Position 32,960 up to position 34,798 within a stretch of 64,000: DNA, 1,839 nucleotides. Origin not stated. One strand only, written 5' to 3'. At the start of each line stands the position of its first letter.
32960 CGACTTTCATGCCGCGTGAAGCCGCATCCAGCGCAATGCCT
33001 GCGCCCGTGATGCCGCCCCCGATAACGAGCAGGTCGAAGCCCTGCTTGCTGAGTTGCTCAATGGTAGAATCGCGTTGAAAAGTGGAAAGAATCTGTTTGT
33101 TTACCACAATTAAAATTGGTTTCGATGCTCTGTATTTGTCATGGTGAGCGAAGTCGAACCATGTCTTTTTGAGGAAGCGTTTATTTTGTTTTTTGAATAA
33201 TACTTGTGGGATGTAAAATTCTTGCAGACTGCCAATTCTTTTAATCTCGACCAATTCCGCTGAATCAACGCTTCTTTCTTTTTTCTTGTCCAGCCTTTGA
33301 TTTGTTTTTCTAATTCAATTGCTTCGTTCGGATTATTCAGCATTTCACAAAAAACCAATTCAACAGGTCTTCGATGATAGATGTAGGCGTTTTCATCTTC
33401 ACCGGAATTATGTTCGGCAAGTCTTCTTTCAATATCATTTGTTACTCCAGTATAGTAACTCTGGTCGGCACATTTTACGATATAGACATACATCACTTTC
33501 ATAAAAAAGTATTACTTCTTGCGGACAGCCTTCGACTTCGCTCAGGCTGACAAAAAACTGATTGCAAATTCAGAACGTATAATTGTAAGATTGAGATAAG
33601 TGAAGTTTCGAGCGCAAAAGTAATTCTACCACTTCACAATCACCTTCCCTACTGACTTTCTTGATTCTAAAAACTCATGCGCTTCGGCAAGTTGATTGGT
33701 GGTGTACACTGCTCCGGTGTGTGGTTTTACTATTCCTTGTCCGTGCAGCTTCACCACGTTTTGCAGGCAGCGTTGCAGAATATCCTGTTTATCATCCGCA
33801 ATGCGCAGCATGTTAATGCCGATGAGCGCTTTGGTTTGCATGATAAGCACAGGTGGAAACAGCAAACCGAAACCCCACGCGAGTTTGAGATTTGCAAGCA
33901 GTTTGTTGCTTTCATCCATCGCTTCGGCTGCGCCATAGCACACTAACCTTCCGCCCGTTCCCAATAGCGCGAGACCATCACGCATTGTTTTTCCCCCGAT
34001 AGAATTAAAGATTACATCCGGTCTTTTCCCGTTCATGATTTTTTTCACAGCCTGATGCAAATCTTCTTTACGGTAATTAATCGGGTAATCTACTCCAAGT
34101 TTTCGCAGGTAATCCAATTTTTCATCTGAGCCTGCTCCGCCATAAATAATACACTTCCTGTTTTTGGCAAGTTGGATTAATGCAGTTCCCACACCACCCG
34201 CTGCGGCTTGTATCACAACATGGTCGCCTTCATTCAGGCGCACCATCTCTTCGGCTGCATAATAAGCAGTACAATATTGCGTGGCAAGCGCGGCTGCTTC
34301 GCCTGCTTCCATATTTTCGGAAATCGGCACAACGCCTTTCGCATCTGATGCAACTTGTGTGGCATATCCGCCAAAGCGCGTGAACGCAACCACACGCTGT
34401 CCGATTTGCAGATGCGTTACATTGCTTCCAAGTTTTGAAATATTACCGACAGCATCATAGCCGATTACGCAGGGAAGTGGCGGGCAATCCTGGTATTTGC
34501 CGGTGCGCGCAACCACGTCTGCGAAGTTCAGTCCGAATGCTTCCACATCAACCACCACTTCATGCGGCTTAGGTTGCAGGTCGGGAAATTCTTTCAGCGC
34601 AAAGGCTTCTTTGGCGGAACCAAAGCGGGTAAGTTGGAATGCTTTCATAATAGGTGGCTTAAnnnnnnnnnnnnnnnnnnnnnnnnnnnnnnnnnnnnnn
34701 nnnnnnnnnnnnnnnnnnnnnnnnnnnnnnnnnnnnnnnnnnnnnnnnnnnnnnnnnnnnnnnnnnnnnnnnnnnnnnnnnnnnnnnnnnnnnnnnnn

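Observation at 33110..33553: GIY-YIG nuclease gene bracketed by inverted copies of a dispersed hairpin repeat: a REPtron-like unit without a RAYT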

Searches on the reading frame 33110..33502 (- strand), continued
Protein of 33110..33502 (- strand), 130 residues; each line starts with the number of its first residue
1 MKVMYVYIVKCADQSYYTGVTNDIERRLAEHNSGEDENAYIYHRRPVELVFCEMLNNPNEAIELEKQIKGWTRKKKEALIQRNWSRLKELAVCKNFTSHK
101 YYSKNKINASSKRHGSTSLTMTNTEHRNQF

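Call 62: predict_structure(alignment_id=A1)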
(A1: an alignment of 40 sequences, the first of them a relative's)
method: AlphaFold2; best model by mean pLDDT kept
length: 130 residues; sequences in the alignment: 40
mean_pLDDT: 83.2   pTM: 0.66
mean pLDDT of the five models: 83.2, 82.1, 79.9, 79.5, 79.4
residues with pLDDT >= 90: 85; 70-90: 11; 50-70: 17; < 50: 17
segments of 3 or more residues with pLDDT < 50: 112-121, 125-130
pLDDT, mean of each block of 10 residues (from residue 1): 94 96 96 91 95 97 96 96 94 74 59 46 48
secondary structure, 60 per line:
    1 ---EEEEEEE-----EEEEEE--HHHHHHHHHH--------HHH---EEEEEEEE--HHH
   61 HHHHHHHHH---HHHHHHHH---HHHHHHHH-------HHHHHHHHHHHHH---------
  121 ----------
elements in order: E4-10 E16-21 H24-33 E48-55 H58-69 H73-80 H84-91 H99-111
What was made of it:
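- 33110..33202 (-): Non-conserved C-terminal tail of the annotated ORF. It is a read-through into and past the downstream hairpin. The stop codon lies 2 nt before the glpD GTG. AF2 pLDDT is below 60 from about residue 100 and below 50 from about residue 110 (call 62).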

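Call 68: fold_search(model_id=the predicted structure, library=pdb)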
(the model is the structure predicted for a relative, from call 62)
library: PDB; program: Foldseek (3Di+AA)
matches with E <= 10: 273; with E <= 0.001: 2
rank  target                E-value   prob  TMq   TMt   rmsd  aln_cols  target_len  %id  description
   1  1zg2_MODEL_1_A        9.1e-06  1.00  0.43  0.58   7.4        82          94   39  Solution NMR structure of the UPF0213 protein BH0048 from Bacillus halodurans. Northeast Structural Genomics t (released 2005-06-21)
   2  1ywl_MODEL_1_A        3.4e-04  1.00  0.47  0.61   5.0        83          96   38  Solution NMR structure of the protein EF2693 from E. faecalis: Northeast Structural Genomics Consortium target (released 2005-03-29)
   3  7cq2_A                3.5e-03  1.00  0.49  0.25   7.5       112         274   15  Crystal structure of Slx1-Slx4 (released 2021-06-16)
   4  6seh_C                8.2e-03  1.00  0.45  0.24   2.5        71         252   24  Recognition and processing of branched DNA substrates by Slx1-Slx4 nuclease (released 2019-09-25)
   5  7cq3_A                8.2e-03  1.00  0.46  0.22   4.0        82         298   22  Crystal structure of Slx1-Slx4 (released 2021-06-16)
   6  4xlg_A                1.1e-02  1.00  0.45  0.24   4.5        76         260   24  C. glabrata Slx1 in complex with Slx4CCD. (released 2015-03-25)
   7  4xm5                  1.2e-02  1.00  0.42  0.21   3.4        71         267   21  C. glabrata Slx1. (released 2015-03-25)
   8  7cq4_A                1.2e-02  1.00  0.45  0.21   4.0        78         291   19  Crystal structure of Slx1-Slx4 in complex with 5'flap DNA (released 2021-06-16)
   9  6sei_C                1.7e-02  1.00  0.45  0.23   2.3        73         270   25  Recognition and processing of branched DNA substrates by Slx1-Slx4 nuclease (released 2019-09-25)
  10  7cq2_B                2.6e-02  1.00  0.42  0.19   3.3        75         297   23  Crystal structure of Slx1-Slx4 (released 2021-06-16)
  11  6seh_A                3.9e-02  1.00  0.44  0.24   2.5        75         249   23  Recognition and processing of branched DNA substrates by Slx1-Slx4 nuclease (released 2019-09-25)
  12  8ail_C                4.3e-01  0.44  0.24  0.52   5.1        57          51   10  Bacillus phage VMY22 p56 in complex with Bacillus weidmannii Ung (released 2023-06-21)
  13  1yd6_C                4.9e-01  0.57  0.35  0.45   4.5        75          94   15  Crystal structure of the GIY-YIG N-terminal endonuclease domain of UvrC from Bacillus caldotenax (released 2005-03-01)
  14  7qoh_h                5.5e-01  0.41  0.29  0.45   4.5        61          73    8  Unique vertex of the phicrAss001 virion with C5 symmetry imposed (released 2023-03-29)
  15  8jiv_CS               8.2e-01  0.16  0.27  0.21   5.6        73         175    7  Atomic structure of wheat ribosome reveals unique features of the plant ribosomes (released 2024-03-27)
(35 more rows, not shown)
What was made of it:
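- On UPF0213 / COG2827 small GIY-YIG nucleases: The same two are top by fold, followed by Slx1 (call 68).
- Closest known: UPF0213 / COG2827 proteins. Same: Foldseek hits 1ZG2, 1YWL and Slx1 (call 68).
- Closest folds are UPF0213 and Slx1, a structure-specific nuclease (call 68). Closest folds are Slx1 and UPF0213 (call 68).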

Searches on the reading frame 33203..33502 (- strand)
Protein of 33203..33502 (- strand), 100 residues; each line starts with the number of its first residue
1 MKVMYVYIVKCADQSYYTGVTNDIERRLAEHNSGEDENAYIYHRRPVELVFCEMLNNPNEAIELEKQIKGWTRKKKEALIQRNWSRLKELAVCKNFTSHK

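Call 81: search_dna_similar(query=window:33203-33502:-, collection=plasmids, mode=protein, max_evalue=1e-10, max_rows=25)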
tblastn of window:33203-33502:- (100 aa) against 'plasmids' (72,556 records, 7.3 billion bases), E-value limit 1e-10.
Records with a match: 7; places in all: 7; records where one place covers at least 80% of the query: 5.
Best place of each record, by identity: <60% 7.
By first word of the organism name: Listeria 2; Methylobacterium 1; Sphingomonas 1; Radiobacillus 1; Bacillus 1; Subdoligranulum 1.
By predicted mobility (MOB-suite, as given by PLSDB): non-mobilizable 7.
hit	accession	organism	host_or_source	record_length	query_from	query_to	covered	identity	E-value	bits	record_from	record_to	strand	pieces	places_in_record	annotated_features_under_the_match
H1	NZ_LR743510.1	Methylobacterium bullatum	-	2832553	5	91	87%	46.1%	4e-17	81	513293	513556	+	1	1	none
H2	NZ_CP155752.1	Sphingomonas parapaucimobilis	Chinese cabbage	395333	5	92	88%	45.5%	4e-17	81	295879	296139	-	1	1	GIY-YIG nuclease family protein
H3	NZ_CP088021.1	Radiobacillus kanasensis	whole organism,desert soil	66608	5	86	82%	43.9%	1e-12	69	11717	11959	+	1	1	GIY-YIG nuclease family protein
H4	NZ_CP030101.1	Listeria monocytogenes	Environment,water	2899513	5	85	81%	43.9%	2e-11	65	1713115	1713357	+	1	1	none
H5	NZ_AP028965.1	Bacillus subtilis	soil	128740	5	81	77%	45.5%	9e-14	72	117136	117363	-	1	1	yazA: GIY-YIG nuclease family protein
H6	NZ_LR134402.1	Listeria monocytogenes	Homo sapiens,Vein blood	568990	5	82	78%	44.3%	3e-11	65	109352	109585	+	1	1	GIY-YIG nuclease family protein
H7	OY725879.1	Subdoligranulum variabile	-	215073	5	92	88%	38.6%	5e-11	64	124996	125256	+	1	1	none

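Call 82: get_annotated_region(hit=H2, flank=600)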
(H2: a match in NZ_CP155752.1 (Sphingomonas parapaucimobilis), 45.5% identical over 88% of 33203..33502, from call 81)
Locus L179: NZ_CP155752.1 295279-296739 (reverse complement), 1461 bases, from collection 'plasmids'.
description: Sphingomonas parapaucimobilis strain YK209 plasmid unnamed4, complete sequence
organism: Sphingomonas parapaucimobilis (NCBI taxid 28213)
taxonomy: Bacteria; Pseudomonadota; Alphaproteobacteria; Sphingomonadales; Sphingomonadaceae; Sphingomonas; Sphingomonas parapaucimobilis
host: -; source: Chinese cabbage; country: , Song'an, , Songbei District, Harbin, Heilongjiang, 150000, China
typing (MOB-suite, as given by PLSDB): non-mobilizable
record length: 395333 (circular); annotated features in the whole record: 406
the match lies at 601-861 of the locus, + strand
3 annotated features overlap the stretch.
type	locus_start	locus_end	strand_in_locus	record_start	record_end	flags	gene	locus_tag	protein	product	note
CDS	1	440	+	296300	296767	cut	nrdR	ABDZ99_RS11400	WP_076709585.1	transcriptional regulator NrdR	GO:0006355 - regulation of DNA-templated transcription [Evidence IEA]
CDS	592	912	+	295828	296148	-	-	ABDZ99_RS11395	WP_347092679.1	GIY-YIG nuclease family protein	-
CDS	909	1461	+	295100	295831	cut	-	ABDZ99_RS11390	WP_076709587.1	RNA methyltransferase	-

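Call 83: get_annotated_region(hit=H1, flank=600)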
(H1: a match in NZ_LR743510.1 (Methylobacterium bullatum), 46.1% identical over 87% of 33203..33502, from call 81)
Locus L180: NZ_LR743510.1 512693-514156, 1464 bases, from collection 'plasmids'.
description: Methylobacterium bullatum isolate mbul2 plasmid 1
organism: Methylobacterium bullatum (NCBI taxid 570505)
taxonomy: Bacteria; Pseudomonadota; Alphaproteobacteria; Hyphomicrobiales; Methylobacteriaceae; Methylobacterium; Methylobacterium bullatum
host: -; source: -; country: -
typing (MOB-suite, as given by PLSDB): non-mobilizable
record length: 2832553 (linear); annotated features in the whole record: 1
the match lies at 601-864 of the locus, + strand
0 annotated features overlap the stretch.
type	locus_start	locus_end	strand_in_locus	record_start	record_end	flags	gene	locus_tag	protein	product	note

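Call 86: get_annotated_region(hit=H5, flank=500)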
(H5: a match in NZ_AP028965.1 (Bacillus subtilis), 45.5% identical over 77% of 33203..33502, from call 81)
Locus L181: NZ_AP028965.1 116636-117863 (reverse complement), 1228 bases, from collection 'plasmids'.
description: Bacillus subtilis strain NA05 = NBRC 116153 plasmid pBSUNA05-1, complete sequence
organism: Bacillus subtilis (NCBI taxid 1423)
taxonomy: Bacteria; Bacillota; Bacilli; Bacillales; Bacillaceae; Bacillus; Bacillus subtilis
host: -; source: soil; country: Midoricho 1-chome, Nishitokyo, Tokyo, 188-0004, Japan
typing (MOB-suite, as given by PLSDB): non-mobilizable
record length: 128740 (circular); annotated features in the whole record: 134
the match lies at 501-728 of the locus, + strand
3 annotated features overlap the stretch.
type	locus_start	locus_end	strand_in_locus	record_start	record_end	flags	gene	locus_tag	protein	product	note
CDS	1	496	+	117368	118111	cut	trmNF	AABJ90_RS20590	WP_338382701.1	tRNA1(Val) (adenine(37)-N6)-methyltransferase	-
CDS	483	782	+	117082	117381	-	yazA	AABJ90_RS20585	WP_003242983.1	GIY-YIG nuclease family protein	-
CDS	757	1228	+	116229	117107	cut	rsmI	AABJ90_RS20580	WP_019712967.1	16S rRNA (cytidine(1402)-2'-O)-methyltransferase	GO:0000451 - rRNA 2'-O-methylation [Evidence IEA]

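Call 87: get_annotated_region(hit=H7, flank=500)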
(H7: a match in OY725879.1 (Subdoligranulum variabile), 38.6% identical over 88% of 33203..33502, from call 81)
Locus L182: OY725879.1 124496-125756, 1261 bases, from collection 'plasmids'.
description: Subdoligranulum variabile strain Subdoligranulum variabile TSDC17.2-1.1 genome assembly, plasmid: 45
organism: Subdoligranulum variabile (NCBI taxid 214851)
taxonomy: Bacteria; Bacillota; Clostridia; Eubacteriales; Oscillospiraceae; Subdoligranulum; Subdoligranulum variabile
host: -; source: -; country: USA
typing (MOB-suite, as given by PLSDB): non-mobilizable
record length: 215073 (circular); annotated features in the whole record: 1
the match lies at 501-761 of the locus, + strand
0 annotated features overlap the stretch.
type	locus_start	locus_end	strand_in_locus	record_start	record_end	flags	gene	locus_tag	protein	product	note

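Call 88: get_annotated_region(hit=H3, flank=500)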
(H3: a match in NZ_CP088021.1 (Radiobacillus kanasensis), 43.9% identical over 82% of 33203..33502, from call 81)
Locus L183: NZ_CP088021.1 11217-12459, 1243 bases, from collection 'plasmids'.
description: Radiobacillus kanasensis strain 80 plasmid unnamed, complete sequence
organism: Radiobacillus kanasensis (NCBI taxid 2844358)
taxonomy: Bacteria; Bacillota; Bacilli; Bacillales; Bacillaceae; Radiobacillus; Radiobacillus kanasensis
host: -; source: whole organism,desert soil; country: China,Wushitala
typing (MOB-suite, as given by PLSDB): non-mobilizable
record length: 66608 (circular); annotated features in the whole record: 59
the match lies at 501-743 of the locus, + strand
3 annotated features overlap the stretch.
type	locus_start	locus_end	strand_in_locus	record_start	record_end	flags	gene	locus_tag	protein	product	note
CDS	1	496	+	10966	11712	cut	-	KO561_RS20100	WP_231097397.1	tRNA1(Val) (adenine(37)-N6)-methyltransferase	-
CDS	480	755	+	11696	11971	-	-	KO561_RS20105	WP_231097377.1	GIY-YIG nuclease family protein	-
CDS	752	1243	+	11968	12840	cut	rsmI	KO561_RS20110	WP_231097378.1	16S rRNA (cytidine(1402)-2'-O)-methyltransferase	GO:0000451 - rRNA 2'-O-methylation [Evidence IEA]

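Call 91: search_dna_similar(query=L179:592-879:+, collection=plasmids, mode=protein, max_evalue=1e-12, max_rows=40, rows=spread)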
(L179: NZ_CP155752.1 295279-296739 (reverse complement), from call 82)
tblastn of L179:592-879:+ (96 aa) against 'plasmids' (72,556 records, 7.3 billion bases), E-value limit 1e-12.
Records with a match: 3; places in all: 3; records where one place covers at least 80% of the query: 3.
Best place of each record, by identity: >=99% 1; <60% 2.
By first word of the organism name: Sphingomonas 2; Methylobacterium 1.
By predicted mobility (MOB-suite, as given by PLSDB): non-mobilizable 3.
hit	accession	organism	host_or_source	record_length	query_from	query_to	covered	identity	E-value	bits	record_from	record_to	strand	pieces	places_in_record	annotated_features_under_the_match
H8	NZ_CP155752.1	Sphingomonas parapaucimobilis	Chinese cabbage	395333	1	96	100%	100.0%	4e-59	201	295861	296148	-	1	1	GIY-YIG nuclease family protein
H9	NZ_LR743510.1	Methylobacterium bullatum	-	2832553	1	86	90%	51.1%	1e-22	97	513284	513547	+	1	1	none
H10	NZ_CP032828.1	Sphingomonas paeninsulae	whole organism,soil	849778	1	95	99%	44.2%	7e-19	86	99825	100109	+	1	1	hypothetical protein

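Call 92: get_annotated_region(hit=H10, flank=600)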
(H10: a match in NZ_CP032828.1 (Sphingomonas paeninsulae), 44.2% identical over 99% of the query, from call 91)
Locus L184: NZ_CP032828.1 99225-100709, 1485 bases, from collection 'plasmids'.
description: Sphingomonas paeninsulae strain YZ-8 plasmid unnamed1, complete sequence
organism: Sphingomonas paeninsulae (NCBI taxid 2319844)
taxonomy: Bacteria; Pseudomonadota; Alphaproteobacteria; Sphingomonadales; Sphingomonadaceae; Sphingomonas; Sphingomonas paeninsulae
host: -; source: whole organism,soil; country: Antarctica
typing (MOB-suite, as given by PLSDB): non-mobilizable
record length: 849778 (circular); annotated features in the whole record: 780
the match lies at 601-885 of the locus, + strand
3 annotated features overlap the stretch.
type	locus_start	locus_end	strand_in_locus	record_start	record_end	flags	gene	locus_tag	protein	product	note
CDS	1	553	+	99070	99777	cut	rnc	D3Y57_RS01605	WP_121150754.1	ribonuclease III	GO:0006396 - RNA processing [Evidence IEA]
CDS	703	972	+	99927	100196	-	-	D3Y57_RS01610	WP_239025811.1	hypothetical protein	-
CDS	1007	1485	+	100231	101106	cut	era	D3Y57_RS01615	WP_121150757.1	GTPase Era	-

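Call 94: find_homologous_proteins(query=L179:592-912:+, max_evalue=1e-10)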
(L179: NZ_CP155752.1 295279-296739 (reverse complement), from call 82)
Query L179:592-912:+ (106 aa): 1845 proteins with E <= 1e-10 among 1871 candidates; the best 120 are listed.
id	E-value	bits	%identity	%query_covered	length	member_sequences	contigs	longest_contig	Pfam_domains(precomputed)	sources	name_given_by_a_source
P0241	1.4e-56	207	87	100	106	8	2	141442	PF01541.31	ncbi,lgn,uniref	ncbi:GIY-YIG nuclease family protein [Sphingomonas parapaucimobilis]|uniref:GIY-YIG nuclease family 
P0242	2.0e-56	206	87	100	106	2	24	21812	PF01541.31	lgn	-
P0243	3.3e-56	205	88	100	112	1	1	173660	PF01541.31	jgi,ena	-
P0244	1.5e-55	203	88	100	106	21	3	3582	PF01541.31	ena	-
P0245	2.8e-55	202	83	100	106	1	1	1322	PF01541.31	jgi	jgi:predicted GIY-YIG superfamily endonuclease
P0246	2.3e-54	200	85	99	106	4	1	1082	PF01541.31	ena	-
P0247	2.4e-54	199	83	100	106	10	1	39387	PF01541.31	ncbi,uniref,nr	ncbi:GIY-YIG nuclease family protein [Sphingomonas sanguinis]|uniref:GIY-YIG nuclease family protein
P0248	2.6e-54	199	85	99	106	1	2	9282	PF01541.31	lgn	-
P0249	5.8e-54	198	83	100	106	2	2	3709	PF01541.31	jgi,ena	-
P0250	1.2e-52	194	82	100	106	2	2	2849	PF01541.31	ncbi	-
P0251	2.7e-52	193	81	100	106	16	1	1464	PF01541.31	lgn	-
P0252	1.2e-51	191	83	100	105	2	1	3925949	PF01541.31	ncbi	ncbi:hypothetical protein GCM10020258_23050 [Sphingomonas yabuuchiae]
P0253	1.3e-49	184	81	99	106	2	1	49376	PF01541.31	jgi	jgi:predicted GIY-YIG superfamily endonuclease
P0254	2.4e-45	171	74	98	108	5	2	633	PF01541.31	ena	-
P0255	3.8e-44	167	72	100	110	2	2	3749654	PF01541.31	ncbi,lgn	-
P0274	8.3e-35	137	65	98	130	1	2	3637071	PF01541.31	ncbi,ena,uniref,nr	ncbi:GIY-YIG nuclease family protein [Sphingomonas sp. HMP6]|uniref:GIY-YIG nuclease family protein 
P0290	9.1e-34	133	66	90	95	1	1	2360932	PF01541.31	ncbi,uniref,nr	ncbi:GIY-YIG nuclease family protein [Altererythrobacter sp. Root672]|uniref:GIY-YIG nuclease family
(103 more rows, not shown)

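Call 97: find_encoding_contigs(protein=P0274, flank=10000, max_places=1)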
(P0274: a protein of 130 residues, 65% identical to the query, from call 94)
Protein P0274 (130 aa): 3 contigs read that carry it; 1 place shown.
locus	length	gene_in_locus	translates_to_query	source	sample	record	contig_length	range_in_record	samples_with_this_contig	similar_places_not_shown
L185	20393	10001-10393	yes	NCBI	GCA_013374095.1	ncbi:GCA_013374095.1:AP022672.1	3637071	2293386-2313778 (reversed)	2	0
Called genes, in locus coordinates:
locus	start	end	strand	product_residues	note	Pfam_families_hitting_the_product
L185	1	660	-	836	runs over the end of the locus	PF07715:Plug, PF00593:TonB_dep_Rec_b-barrel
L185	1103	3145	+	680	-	PF05649:Peptidase_M13_N, PF01431:Peptidase_M13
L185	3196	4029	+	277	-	PF02668:TauD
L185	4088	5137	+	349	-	PF01757:Acyl_transf_3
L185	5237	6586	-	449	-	PF07992:Pyr_redox_2, PF13738:Pyr_redox_3, PF00070:Pyr_redox, PF02852:Pyr_redox_dim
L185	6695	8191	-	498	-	PF00342:PGI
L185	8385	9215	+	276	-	PF10502:Peptidase_S26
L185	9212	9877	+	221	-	PF14622:Ribonucleas_3_3, PF00636:Ribonuclease_3, PF00035:dsrm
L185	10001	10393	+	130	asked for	PF01541:GIY-YIG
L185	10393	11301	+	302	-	PF03193:RsgA_GTPase (faint), PF00350:Dynamin_N (faint), PF01926:MMR_HSR1, PF02421:FeoB_N, PF04548:AIG1 (weak), PF10662:PduV-EutP (weak), PF00009:GTP_EFTU (weak), PF07650:KH_2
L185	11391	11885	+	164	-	-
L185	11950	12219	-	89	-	-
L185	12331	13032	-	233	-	PF02146:SIR2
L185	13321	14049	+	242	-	PF01113:DapB_N, PF05173:DapB_C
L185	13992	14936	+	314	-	PF09234:DUF1963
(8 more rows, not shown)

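Call 98: find_encoding_contigs(protein=P0290, flank=10000, max_places=1)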
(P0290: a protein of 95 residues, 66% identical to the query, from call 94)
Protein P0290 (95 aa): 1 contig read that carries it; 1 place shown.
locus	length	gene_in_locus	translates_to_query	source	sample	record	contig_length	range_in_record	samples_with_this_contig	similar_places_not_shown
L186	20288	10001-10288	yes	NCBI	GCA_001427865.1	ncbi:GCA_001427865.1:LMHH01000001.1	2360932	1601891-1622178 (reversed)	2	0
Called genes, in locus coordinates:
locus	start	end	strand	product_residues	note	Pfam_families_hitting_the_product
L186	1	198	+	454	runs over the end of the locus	PF00483:NTP_transferase, PF01128:IspD, PF12804:NTP_transf_3, PF00132:Hexapep (weak), PF25084:LbH_EIF2B (faint), PF25087:GMPPB_C (faint), PF00132:Hexapep (weak), PF14602:Hexapep_2 (weak)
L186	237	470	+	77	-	PF01402:RHH_1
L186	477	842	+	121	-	PF01850:PIN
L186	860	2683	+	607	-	PF13522:GATase_6, PF13537:GATase_7, PF01380:SIS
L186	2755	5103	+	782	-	PF08448:PAS_4, PF00990:GGDEF, PF00563:EAL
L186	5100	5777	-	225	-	PF13507:GATase_5, PF07685:GATase_3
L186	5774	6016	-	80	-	PF02700:PurS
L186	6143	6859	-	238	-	PF26061:DUF8021 (faint)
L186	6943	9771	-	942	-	PF00675:Peptidase_M16, PF05193:Peptidase_M16_C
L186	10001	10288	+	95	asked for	PF01541:GIY-YIG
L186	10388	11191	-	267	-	PF01259:SAICAR_synt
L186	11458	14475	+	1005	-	PF07715:Plug, PF00593:TonB_dep_Rec_b-barrel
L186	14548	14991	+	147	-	PF02082:Rrf2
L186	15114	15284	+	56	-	PF10055:DUF2292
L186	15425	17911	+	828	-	PF07715:Plug, PF00593:TonB_dep_Rec_b-barrel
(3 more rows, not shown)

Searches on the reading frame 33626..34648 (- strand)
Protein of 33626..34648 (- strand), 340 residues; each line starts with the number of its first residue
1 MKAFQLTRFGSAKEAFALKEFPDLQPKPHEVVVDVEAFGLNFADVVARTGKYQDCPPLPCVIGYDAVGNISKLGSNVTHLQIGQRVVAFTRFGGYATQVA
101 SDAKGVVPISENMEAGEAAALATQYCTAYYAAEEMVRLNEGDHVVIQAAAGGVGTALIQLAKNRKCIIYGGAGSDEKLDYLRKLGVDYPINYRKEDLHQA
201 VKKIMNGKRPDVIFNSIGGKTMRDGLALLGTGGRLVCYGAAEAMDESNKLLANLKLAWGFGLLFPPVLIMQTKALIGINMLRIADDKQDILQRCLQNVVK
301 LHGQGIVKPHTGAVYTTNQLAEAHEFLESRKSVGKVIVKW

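Call 8: search_protein_families(library=pfam, proteins=[window:33626-34648:-], max_evalue=0.01)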
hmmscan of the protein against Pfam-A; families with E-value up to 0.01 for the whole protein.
window:33626-34648:- (340 aa): 3 families
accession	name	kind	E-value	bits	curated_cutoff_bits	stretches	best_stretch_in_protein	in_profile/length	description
PF00107.32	ADH_zinc_N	-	1.3e-22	80.6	31.8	1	152-254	1-97/129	Zinc-binding dehydrogenase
PF13602.12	ADH_zinc_N_2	-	4.5e-19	70.1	27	1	184-338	1-134/134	Zinc-binding dehydrogenase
PF08240.17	ADH_N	-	4.5e-16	59.4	23.5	1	27-110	1-103/104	Alcohol dehydrogenase GroES-like domain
